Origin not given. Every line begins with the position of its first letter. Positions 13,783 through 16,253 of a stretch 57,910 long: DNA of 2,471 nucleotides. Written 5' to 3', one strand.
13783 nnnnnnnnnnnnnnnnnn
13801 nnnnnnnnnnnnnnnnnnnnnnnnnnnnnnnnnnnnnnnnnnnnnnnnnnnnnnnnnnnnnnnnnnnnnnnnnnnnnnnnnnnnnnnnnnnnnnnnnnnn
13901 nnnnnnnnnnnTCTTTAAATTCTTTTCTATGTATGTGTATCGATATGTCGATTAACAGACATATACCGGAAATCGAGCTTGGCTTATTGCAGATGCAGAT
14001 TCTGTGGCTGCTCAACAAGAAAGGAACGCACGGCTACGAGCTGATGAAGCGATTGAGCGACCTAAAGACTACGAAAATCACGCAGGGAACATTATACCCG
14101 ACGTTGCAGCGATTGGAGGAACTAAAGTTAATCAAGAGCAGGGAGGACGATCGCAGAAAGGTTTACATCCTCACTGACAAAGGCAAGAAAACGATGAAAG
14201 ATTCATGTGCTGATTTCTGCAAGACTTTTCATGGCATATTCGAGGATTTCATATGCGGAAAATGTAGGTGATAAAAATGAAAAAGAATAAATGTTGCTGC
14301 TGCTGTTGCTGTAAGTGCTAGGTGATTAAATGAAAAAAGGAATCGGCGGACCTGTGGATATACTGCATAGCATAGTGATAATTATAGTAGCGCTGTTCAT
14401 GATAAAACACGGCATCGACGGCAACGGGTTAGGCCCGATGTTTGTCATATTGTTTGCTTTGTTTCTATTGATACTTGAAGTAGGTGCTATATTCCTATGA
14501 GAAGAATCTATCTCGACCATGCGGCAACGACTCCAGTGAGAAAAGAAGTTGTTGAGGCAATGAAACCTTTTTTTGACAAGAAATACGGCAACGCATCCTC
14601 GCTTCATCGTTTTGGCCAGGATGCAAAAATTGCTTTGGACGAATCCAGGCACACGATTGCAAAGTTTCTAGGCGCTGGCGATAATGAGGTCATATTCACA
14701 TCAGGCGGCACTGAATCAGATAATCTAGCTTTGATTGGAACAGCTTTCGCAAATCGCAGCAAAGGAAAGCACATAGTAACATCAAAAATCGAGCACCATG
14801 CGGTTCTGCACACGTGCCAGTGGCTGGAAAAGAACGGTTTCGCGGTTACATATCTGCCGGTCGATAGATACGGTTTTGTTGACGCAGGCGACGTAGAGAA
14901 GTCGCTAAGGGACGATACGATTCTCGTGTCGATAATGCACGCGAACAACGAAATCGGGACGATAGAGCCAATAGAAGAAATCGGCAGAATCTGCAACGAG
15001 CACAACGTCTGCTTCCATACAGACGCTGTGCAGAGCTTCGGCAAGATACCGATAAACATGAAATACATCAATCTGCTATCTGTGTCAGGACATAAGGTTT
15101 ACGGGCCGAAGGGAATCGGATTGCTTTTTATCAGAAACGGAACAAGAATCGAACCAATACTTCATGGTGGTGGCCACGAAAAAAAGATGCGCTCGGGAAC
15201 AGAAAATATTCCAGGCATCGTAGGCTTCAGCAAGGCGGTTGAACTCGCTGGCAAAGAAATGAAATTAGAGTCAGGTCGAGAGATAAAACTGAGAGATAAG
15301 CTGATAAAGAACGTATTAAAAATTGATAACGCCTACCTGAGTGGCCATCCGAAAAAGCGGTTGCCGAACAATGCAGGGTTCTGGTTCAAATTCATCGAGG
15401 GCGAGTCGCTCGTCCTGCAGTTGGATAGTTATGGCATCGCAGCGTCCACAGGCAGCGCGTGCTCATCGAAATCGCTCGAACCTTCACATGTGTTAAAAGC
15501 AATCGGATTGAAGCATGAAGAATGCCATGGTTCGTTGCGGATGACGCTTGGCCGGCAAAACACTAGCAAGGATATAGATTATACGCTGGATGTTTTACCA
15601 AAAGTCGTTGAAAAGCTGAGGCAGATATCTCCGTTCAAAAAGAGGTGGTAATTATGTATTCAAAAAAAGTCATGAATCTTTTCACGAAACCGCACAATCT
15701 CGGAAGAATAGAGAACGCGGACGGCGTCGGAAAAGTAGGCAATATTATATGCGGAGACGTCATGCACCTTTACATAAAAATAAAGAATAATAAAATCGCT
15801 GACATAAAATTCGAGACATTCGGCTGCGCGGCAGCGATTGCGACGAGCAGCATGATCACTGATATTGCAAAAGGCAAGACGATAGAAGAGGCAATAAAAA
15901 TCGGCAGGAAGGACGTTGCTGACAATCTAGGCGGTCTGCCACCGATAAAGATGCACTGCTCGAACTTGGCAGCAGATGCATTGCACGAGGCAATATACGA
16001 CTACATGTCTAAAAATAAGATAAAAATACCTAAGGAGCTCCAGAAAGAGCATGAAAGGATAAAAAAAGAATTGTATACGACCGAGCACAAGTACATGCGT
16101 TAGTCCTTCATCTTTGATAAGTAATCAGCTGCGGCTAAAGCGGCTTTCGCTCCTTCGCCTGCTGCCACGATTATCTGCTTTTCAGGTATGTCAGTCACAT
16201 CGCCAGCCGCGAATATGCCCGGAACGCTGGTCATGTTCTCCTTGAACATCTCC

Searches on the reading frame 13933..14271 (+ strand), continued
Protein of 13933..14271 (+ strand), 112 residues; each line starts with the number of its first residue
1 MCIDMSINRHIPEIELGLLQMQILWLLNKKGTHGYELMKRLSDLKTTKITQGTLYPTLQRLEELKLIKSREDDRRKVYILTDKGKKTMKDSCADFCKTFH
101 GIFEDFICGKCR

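Call 27: search_protein_families(library=ncbifam, proteins=[window:13945-14271:+], max_evalue=1)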
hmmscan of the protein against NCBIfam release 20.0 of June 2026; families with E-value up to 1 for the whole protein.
window:13945-14271:+ (108 aa): 25 families
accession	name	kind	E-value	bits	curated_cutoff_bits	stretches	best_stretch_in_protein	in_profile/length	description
TIGR03433.1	padR_acidobact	paralog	7.4e-14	51.7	101.8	1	13-95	3-92/101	PadR family transcriptional regulator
NF006931.0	PRK09416.1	equivalog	3e-11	43.6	112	1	17-89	46-120/135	PadR family transcriptional regulator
NF053635.1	TransRegRv3488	equivalog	3.6e-09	36.8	140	1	10-89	4-86/98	Rv3488 family transcriptional regulator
TIGR02719.1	repress_PhaQ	equivalog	1e-08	35.5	139.35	1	18-100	28-114/138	poly-beta-hydroxybutyrate-responsive repressor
NF004170.0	PRK05638.1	equivalog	1.2e-05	24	421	1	12-84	369-438/442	threonine synthase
NF053777.1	Saro0803TransReg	equivalog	0.00016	21.4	200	1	8-87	31-108/140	Saro_0803 family transcriptional regulator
NF052638.1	TransRegOhrRVib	equivalog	0.00029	20.6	200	1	24-85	48-106/141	transcriptional regulator OhrR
TIGR01889.1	Staph_reg_Sar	paralog_domain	0.00041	20.6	62.6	1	9-93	20-105/109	staphylococcal accessory regulator family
TIGR01529.1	argR_whole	equivalog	0.00072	19.6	130.45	1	31-93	20-78/146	arginine repressor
TIGR02337.1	HpaR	equivalog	0.00091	19.1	121.2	1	16-102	30-114/130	homoprotocatechuate degradation operon regulator HpaR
NF002880.0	PRK03341.1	equivalog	0.0058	16.3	200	1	16-85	19-86/170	arginine repressor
NF038251.1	AdcR_fam_Zn_TF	equivalog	0.0061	16.8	175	1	9-87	31-106/143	zinc-dependent MarR family transcriptional regulator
NF053610.1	Sso10a_fam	subfamily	0.0093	16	60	1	54-83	38-63/64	Sso10a family chromatin protein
NF041230.1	BagL_FevM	exception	0.01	15.8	230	1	42-93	63-117/145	MarR family transcriptional regulator BagL/FevM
TIGR01884.1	cas_HTH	subfamily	0.016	14.6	60.2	1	7-78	135-200/202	CRISPR-associated CARF protein Csa3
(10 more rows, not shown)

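Call 35: search_protein_families(library=ncbifam, proteins=[L161:976-1683:+, L161:36-419:+], max_evalue=0.00001)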
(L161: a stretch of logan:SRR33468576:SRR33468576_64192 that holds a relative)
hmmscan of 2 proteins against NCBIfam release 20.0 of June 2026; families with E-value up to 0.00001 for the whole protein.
L161:976-1683:+ (235 aa): 174 families (the best 25 are shown)
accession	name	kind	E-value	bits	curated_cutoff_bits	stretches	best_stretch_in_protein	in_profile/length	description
TIGR01978.1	sufC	equivalog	6.2e-66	222.3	212.8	1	2-227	1-242/243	Fe-S cluster assembly ATPase SufC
NF007134.0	PRK09580.1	equivalog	2.7e-52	177.7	400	2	1-100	1-100/248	Fe-S cluster assembly ATPase SufC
TIGR04406.1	LPS_export_lptB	equivalog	1.8e-27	96.2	240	1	2-218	2-224/239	LPS export ABC transporter ATP-binding protein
NF043075.1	MMSYN1_0197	equivalog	8.8e-26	90.6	550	1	2-187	3-192/341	spermidine/putrescine ABC transporter ATP-binding protein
TIGR04520.1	ECF_ATPase_1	equivalog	4.3e-25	88.7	315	2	118-218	127-225/269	energy-coupling factor transporter ATPase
TIGR03864.1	PQQ_ABC_ATP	hypoth_equivalog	1.5e-24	86.8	302.25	1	1-211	1-214/236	ABC transporter, ATP-binding subunit, PQQ-dependent alcohol dehydrogenase system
TIGR03410.1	urea_trans_UrtE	equivalog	3.1e-24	85.7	285.8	1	2-210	1-213/230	urea ABC transporter ATP-binding subunit UrtE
TIGR04521.1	ECF_ATPase_2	equivalog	5.5e-24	84.7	330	1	105-217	122-233/279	energy-coupling factor transporter ATPase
NF007601.2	PRK10247.1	equivalog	8.2e-24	84.2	292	1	1-187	1-191/204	iron efflux ABC transporter ATP-binding subunit FetA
NF006987.0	PRK09452.1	equivalog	1.7e-23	83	482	1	2-217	18-236/378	spermidine/putrescine ABC transporter ATP-binding protein PotA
NF040840.2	tungstate_WtpC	equivalog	2.7e-23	82.8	440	1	1-207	1-209/347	tungstate ABC transporter ATP-binding protein WtpC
NF000355.4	ribo_prot_ABC_F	equivalog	2.2e-22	79.6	380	1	2-186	314-484/499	ribosomal protection-like ABC-F family protein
TIGR02769.1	nickel_nikE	equivalog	2.3e-22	79.8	332.55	1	10-207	20-229/265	nickel import ATP-binding protein NikE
TIGR03411.1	urea_trans_UrtD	equivalog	9.3e-22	77.9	304.1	1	1-210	2-223/242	urea ABC transporter ATP-binding protein UrtD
TIGR00968.1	3a0106s01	subfamily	2.3e-21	76.4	342.75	1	3-218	2-220/237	sulfate ABC transporter ATP-binding protein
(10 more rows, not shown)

L161:36-419:+ (127 aa): 0 families

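Call 63: search_protein_families(library=ncbifam, proteins=[L170:5201-6100:+, L164:3493-4317:+], max_evalue=0.00001)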
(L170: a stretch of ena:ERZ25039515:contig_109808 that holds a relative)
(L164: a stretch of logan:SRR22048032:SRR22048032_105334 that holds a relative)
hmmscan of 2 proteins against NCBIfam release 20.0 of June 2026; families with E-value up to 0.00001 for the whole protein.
L170:5201-6100:+ (299 aa): 34 families (the best 25 are shown)
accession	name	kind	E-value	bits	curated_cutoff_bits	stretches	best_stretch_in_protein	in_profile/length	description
TIGR01136.1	cysKM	subfamily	7.8e-113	376.8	344.15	1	14-298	2-296/299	cysteine synthase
TIGR01139.1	cysK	equivalog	1.2e-112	376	350.95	1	14-298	2-295/298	cysteine synthase A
NF008735.0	PRK11761.1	equivalog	7.9e-85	284.7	413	1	12-298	5-291/296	cysteine synthase CysM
NF007989.0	PRK10717.1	equivalog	8.1e-84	281.5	387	1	10-297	5-314/334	cysteine synthase A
TIGR01138.1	cysM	equivalog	1.4e-82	277.5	394.2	1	13-297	2-286/290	cysteine synthase B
TIGR01137.1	cysta_beta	equivalog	1.7e-80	270.9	510.25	1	11-297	3-307/457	cystathionine beta-synthase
TIGR03945.1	PLP_SbnA_fam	equivalog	7.8e-70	235.3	349.95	1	14-297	2-296/304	2,3-diaminopropionate biosynthesis protein SbnA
NF053679.1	CysteaSynCapA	equivalog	4.5e-59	199.9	600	1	10-297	7-316/329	cysteate synthase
TIGR01127.1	ilvA_1Cterm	equivalog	4.1e-26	91.8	378.75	1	26-288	15-281/380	threonine ammonia-lyase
NF052478.1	CystDsulMYC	equivalog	2.7e-22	79.6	600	1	27-296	38-321/354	L-cysteine desulfhydrase Cds1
TIGR01124.1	ilvA_2Cterm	equivalog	3.7e-22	78.6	411.3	1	27-258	33-267/499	threonine ammonia-lyase, biosynthetic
NF005292.0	PRK06815.1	equivalog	5.5e-21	74.9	371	1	26-208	36-210/320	threonine/serine dehydratase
NF009130.0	PRK12483.1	subfamily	1.3e-20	73.5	801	1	27-245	53-274/521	threonine ammonia-lyase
NF006389.0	PRK08638.1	equivalog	2.2e-20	72.8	453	1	26-204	42-212/333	bifunctional threonine ammonia-lyase/L-serine ammonia-lyase TdcB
NF006674.0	PRK09224.1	subfamily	2.7e-20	72.5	577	1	27-211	41-218/508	threonine ammonia-lyase IlvA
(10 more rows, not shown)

L164:3493-4317:+ (274 aa): 0 families

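Call 65: predict_structure(alignment_id=A1)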
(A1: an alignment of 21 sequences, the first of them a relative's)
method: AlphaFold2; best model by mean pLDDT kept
length: 108 residues; sequences in the alignment: 21
mean_pLDDT: 83.4   pTM: 0.72
mean pLDDT of the five models: 83.4, 83.1, 82.5, 81.3, 80.8
residues with pLDDT >= 90: 58; 70-90: 32; 50-70: 9; < 50: 9
segments of 3 or more residues with pLDDT < 50: 1-9
pLDDT, mean of each block of 10 residues (from residue 1): 39 85 93 92 87 95 92 95 90 83 63
secondary structure, 60 per line:
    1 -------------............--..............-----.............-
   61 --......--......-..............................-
elements in order: H14-25 H30-41 H47-59 E63-68 E71-76 H78-107

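Call 70: search_solved_structures(query=A1, max_evalue=0.001, show_alignments=1)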
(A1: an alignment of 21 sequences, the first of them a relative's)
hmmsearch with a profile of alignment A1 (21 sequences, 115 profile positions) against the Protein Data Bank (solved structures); distinct sequences matched with E-value up to 0.001: 46.
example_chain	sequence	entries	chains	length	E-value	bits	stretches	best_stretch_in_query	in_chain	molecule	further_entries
5dym_A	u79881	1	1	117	1.7e-11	47.6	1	10-91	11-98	PadR-family transcriptional regulator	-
3hhh_A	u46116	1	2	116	2.8e-11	46.9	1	10-90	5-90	Transcriptional regulator, PadR family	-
4esf_A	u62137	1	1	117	5e-11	46.1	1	12-88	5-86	PadR-like transcriptional regulator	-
4esb_A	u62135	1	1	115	2.4e-10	43.9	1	13-91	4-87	Transcriptional regulator, PadR family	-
7wjp_A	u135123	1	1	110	1.2e-09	41.6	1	13-95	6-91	PadR family transcriptional regulator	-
3l7w_A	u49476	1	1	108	1.4e-09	41.4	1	18-102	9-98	Putative uncharacterized protein SMU.1704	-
3elk_A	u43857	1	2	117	1.7e-09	41.2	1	14-92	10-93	Putative transcriptional regulator TA0346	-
1xma_A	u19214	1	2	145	2.7e-09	40.5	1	11-103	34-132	Predicted transcriptional regulator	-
5zqh_A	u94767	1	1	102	1.3e-08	38.3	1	16-88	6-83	PadR family transcriptional regulator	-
6abq_B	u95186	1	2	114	1.5e-08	38.2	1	13-86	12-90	PadR family transcriptional regulator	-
6ez1_A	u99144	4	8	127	1.5e-08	38.1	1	10-89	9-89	DNA binding protein | HALOPHILIC WINGED-HELIX-TURN-HELIX DNA BINDING PROTEIN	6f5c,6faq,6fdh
9qbc_A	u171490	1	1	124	1.7e-08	38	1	12-91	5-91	PadR-family transcriptional regulator PadR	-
5h20_A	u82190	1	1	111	1.8e-08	37.9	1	10-89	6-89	Putative PadR-family transcriptional regulatory protein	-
6qfd_A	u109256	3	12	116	2.2e-08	37.6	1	13-89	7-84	DNA-binding protein | hsRosR DNA binding protein | DNA binding protein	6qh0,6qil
6qua_A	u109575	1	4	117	2.2e-08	37.6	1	13-89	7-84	hsRosR-DNA binding protein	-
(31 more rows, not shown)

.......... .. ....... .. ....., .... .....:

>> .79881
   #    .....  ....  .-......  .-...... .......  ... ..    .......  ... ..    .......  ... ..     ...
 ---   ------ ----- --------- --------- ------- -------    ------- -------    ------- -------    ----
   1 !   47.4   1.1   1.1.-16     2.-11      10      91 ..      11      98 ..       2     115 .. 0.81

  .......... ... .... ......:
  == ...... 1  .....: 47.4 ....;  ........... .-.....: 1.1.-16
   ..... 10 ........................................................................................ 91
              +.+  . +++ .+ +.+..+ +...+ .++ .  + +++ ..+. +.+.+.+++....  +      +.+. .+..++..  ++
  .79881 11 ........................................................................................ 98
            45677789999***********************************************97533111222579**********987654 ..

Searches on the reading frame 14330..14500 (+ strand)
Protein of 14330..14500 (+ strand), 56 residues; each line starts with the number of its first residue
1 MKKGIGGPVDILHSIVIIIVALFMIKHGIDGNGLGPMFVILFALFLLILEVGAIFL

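Call 3: search_protein_families(library=pfam, proteins=[window:14330-14500:+], max_evalue=0.01)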
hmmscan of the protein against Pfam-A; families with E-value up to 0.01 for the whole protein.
window:14330-14500:+ (56 aa): 0 families

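Call 27: search_protein_families(library=ncbifam, proteins=[window:14330-14497:+], max_evalue=1)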
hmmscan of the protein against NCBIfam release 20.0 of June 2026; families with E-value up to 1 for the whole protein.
seq(56 aa): 0 families

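Call 33: find_homologous_proteins(query=window:14330-14497:+, max_evalue=0.001)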
Query window:14330-14497:+ (56 aa): 1 proteins with E <= 0.001 among 1 candidates.
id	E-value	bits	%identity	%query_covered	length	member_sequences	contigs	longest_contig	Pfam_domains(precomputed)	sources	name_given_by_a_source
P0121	4.8e-25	104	100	100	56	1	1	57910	-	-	-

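Call 53: find_homologous_proteins(query=A3, max_evalue=0.01)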
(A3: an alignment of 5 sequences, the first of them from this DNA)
Query A3 (5 sequences) (56 aa, profile of the alignment): 11 proteins with E <= 0.01 among 445 candidates.
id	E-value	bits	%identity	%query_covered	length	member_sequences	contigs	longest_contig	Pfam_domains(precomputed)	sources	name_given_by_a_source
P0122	1.3e-21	94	52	93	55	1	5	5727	-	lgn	-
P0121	4.8e-21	92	100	100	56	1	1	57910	-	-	-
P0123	4.3e-20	89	52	96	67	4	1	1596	-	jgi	jgi:hypothetical protein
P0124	2.4e-19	87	48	96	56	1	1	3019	-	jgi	jgi:hypothetical protein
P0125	2.9e-19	87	47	88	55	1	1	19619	-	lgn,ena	-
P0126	3.0e-19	87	45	91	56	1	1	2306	-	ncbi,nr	ncbi:hypothetical protein KY337_03295 [Candidatus Woesearchaeota archaeon]|nr:hypothetical protein [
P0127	1.1e-18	85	41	96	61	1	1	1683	-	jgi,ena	-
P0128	6.0e-18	82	50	93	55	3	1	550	-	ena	-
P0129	2.7e-17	80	50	96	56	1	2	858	-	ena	-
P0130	7.3e-16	76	52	96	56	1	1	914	-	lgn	-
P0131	1.8e-14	71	40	93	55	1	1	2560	-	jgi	jgi:hypothetical protein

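Call 54: find_encoding_contigs(protein=P0123, flank=2000, max_places=2)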
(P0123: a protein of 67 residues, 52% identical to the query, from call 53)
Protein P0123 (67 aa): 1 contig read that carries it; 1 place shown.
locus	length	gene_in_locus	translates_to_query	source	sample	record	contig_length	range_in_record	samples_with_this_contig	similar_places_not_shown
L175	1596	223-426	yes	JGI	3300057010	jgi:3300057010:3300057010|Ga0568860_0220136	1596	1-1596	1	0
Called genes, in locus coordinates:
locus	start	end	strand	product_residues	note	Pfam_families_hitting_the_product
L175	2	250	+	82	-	?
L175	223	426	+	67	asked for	-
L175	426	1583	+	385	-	PF00266:Aminotran_5, PF01212:Beta_elim_lyase (weak), PF01041:DegT_DnrJ_EryC1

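Call 55: find_encoding_contigs(protein=P0124, flank=2500, max_places=2)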
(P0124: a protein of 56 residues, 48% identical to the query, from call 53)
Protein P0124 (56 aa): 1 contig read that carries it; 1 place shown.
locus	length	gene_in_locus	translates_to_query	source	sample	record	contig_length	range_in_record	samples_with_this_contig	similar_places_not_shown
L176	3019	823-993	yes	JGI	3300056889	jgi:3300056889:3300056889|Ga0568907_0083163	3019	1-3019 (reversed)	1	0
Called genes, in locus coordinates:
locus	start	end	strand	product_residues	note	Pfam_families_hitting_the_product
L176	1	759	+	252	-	?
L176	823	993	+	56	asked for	-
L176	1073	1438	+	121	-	-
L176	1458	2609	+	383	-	PF00266:Aminotran_5, PF01041:DegT_DnrJ_EryC1 (weak), PF01212:Beta_elim_lyase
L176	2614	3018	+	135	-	?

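Call 56: find_encoding_contigs(protein=P0131, flank=2500, max_places=2)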
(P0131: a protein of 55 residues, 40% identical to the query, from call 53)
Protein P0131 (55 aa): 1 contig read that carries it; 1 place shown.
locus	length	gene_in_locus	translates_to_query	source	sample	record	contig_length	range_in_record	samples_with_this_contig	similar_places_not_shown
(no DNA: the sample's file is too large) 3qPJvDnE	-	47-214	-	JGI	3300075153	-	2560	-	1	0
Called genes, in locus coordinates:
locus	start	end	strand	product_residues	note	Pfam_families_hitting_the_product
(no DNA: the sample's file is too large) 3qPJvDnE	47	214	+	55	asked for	-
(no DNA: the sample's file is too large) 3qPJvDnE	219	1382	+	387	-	PF00266:Aminotran_5, PF01041:DegT_DnrJ_EryC1 (weak), PF01212:Beta_elim_lyase (weak)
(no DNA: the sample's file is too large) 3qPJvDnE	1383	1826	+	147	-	PF01592:NifU_N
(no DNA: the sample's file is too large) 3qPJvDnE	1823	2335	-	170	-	-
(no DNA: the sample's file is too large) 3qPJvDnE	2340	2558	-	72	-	?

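Call 57: find_encoding_contigs(protein=P0129, flank=1000, max_places=2)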
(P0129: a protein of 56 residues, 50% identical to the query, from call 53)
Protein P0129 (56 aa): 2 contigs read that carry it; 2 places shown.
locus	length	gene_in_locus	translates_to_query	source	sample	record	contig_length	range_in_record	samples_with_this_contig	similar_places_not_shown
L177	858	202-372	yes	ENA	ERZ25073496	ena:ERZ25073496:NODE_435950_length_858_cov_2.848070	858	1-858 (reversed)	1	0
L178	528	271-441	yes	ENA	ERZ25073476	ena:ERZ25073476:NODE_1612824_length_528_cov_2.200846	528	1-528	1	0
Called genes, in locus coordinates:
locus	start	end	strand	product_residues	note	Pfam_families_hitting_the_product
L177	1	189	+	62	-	?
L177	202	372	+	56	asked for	-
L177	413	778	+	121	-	-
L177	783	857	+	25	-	?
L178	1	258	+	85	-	?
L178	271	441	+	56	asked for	-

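Call 58: find_encoding_contigs(protein=P0130, flank=1000, max_places=2)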
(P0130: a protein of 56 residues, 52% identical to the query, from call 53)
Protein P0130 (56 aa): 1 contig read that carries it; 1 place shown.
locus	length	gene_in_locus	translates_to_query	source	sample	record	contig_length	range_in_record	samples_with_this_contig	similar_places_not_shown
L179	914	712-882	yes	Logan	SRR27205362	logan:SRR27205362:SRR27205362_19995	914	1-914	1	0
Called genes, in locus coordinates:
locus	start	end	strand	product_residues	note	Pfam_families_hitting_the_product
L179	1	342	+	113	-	?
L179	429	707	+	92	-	PF03551:PadR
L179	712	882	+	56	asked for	-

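Call 63: search_protein_families(library=ncbifam, proteins=[L176:1073-1438:+], max_evalue=0.00001)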
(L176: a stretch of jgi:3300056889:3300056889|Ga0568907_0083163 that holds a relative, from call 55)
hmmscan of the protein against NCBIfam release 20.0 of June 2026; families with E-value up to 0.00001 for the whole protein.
L176:1073-1438:+ (121 aa): 0 families

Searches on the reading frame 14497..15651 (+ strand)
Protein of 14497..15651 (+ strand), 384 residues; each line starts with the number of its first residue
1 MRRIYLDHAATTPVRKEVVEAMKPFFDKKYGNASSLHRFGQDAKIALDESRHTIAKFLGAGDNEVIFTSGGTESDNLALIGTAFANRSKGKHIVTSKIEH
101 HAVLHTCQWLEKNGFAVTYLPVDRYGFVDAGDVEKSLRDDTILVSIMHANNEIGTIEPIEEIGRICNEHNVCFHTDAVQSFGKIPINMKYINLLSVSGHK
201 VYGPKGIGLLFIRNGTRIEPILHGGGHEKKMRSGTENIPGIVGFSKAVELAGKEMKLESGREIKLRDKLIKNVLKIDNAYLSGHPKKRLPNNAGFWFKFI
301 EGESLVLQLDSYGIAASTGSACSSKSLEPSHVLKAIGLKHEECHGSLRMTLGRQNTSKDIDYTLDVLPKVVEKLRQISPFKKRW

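Call 3: search_protein_families(library=pfam, proteins=[window:14497-15651:+], max_evalue=0.01)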
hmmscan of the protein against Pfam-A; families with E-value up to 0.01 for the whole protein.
window:14497-15651:+ (384 aa): 3 families
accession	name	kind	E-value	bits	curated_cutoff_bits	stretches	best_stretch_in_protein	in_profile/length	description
PF00266.25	Aminotran_5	-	1.2e-85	288.1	21.5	1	4-362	1-370/371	Aminotransferase class-V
PF01212.27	Beta_elim_lyase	-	3.4e-06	27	27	1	60-177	45-169/288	Beta-eliminating lyase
PF01041.23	DegT_DnrJ_EryC1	-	5.5e-05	23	19.8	1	54-182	33-151/360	DegT/DnrJ/EryC1/StrS aminotransferase family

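Call 35: search_protein_families(library=ncbifam, proteins=[window:14497-15651:+], max_evalue=0.00001)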
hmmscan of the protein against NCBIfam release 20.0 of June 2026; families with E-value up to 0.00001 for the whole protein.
window:14497-15651:+ (384 aa): 21 families
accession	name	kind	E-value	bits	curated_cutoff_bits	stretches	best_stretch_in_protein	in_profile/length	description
TIGR03402.1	FeS_nifS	equivalog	1.2e-168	560.7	530.75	1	4-380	1-379/379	cysteine desulfurase NifS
NF010611.0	PRK14012.1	equivalog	3.6e-134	447.7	548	1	4-380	7-388/406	IscS subfamily cysteine desulfurase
TIGR02006.1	IscS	equivalog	8e-134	446.6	643.2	1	3-380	4-384/402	IscS subfamily cysteine desulfurase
TIGR03235.1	DNA_S_dndA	equivalog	1.2e-122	409.6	480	1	5-350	1-352/353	cysteine desulfurase DndA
TIGR03403.1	nifS_epsilon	equivalog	4.1e-113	378.1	587.7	1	4-378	1-380/382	NifS family cysteine desulfurase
NF002806.0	PRK02948.1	subfamily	3.9e-105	351.9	304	1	4-374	2-375/381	IscS subfamily cysteine desulfurase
TIGR01977.1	am_tr_V_EF2568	hypoth_equivalog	1e-54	186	377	1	4-369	1-375/376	cysteine desulfurase family protein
TIGR01979.1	sufS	subfamily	3.9e-51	174.2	475.1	1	4-373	20-401/403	SufS family cysteine desulfurase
NF041166.1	f2_encap_cargo1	exception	6.7e-38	131.2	800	1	4-368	247-621/623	family 2A encapsulin nanocompartment cargo protein cysteine desulfurase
NF040779.1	Sec_lyase_SclA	exception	7.7e-37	127.1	525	1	4-371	1-377/378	selenocysteine lyase SclA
NF006791.0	PRK09295.1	equivalog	1.9e-29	103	661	1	4-325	25-367/406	cysteine desulfurase SufS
NF008126.0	PRK10874.1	equivalog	1.3e-26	93.7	607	1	3-374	20-399/401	cysteine desulfurase CsdA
TIGR03392.1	FeS_syn_CsdA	equivalog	9e-26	90.9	493.6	1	3-374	17-396/398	cysteine desulfurase CsdA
TIGR04343.1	egtE_PLP_lyase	equivalog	1.3e-21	76.9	400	1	43-248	52-261/370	ergothioneine biosynthesis PLP-dependent enzyme EgtE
TIGR01976.1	am_tr_V_VC1184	hypoth_equivalog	3e-20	72.9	352.35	1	2-280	18-319/401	cysteine desulfurase-like protein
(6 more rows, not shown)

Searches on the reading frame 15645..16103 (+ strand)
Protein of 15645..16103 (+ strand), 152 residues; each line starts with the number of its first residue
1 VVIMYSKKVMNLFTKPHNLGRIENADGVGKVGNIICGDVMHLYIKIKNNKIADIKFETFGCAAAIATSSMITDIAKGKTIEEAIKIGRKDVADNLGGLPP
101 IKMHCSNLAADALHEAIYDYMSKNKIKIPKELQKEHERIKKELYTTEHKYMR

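Call 3: search_protein_families(library=pfam, proteins=[window:15645-16103:+], max_evalue=0.01)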
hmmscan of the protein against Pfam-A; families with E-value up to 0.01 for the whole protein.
window:15645-16103:+ (152 aa): 3 families
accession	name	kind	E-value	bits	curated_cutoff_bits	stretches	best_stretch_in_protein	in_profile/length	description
PF01592.21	NifU_N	-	1.3e-46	158.3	22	1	4-125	1-125/127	NifU-like N terminal domain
PF22180.2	RH3_dom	-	0.0034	17.9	27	1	112-141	36-65/66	RH3 domain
PF00022.25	Actin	-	0.0082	15.2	27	0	47-144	109-211/410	Actin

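Call 35: search_protein_families(library=ncbifam, proteins=[window:15654-16103:+], max_evalue=0.00001)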
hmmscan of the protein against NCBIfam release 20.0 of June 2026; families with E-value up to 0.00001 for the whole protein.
window:15654-16103:+ (149 aa): 4 families
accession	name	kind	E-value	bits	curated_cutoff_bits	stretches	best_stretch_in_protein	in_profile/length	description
TIGR03419.1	NifU_clost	equivalog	8e-57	190.9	187.9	1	2-121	1-120/121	Fe-S cluster assembly scaffold protein NifU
TIGR02000.1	NifU_proper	equivalog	4.8e-40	137.8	273.3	1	2-120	4-124/290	Fe-S cluster assembly protein NifU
TIGR01999.1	iscU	equivalog_domain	7.1e-38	129.5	192.4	1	2-121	1-123/124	Fe-S cluster assembly scaffold IscU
TIGR01994.1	SUF_scaf_2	equivalog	2.2e-20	73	92.5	1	1-84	4-87/137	Fe-S cluster assembly sulfur transfer protein SufU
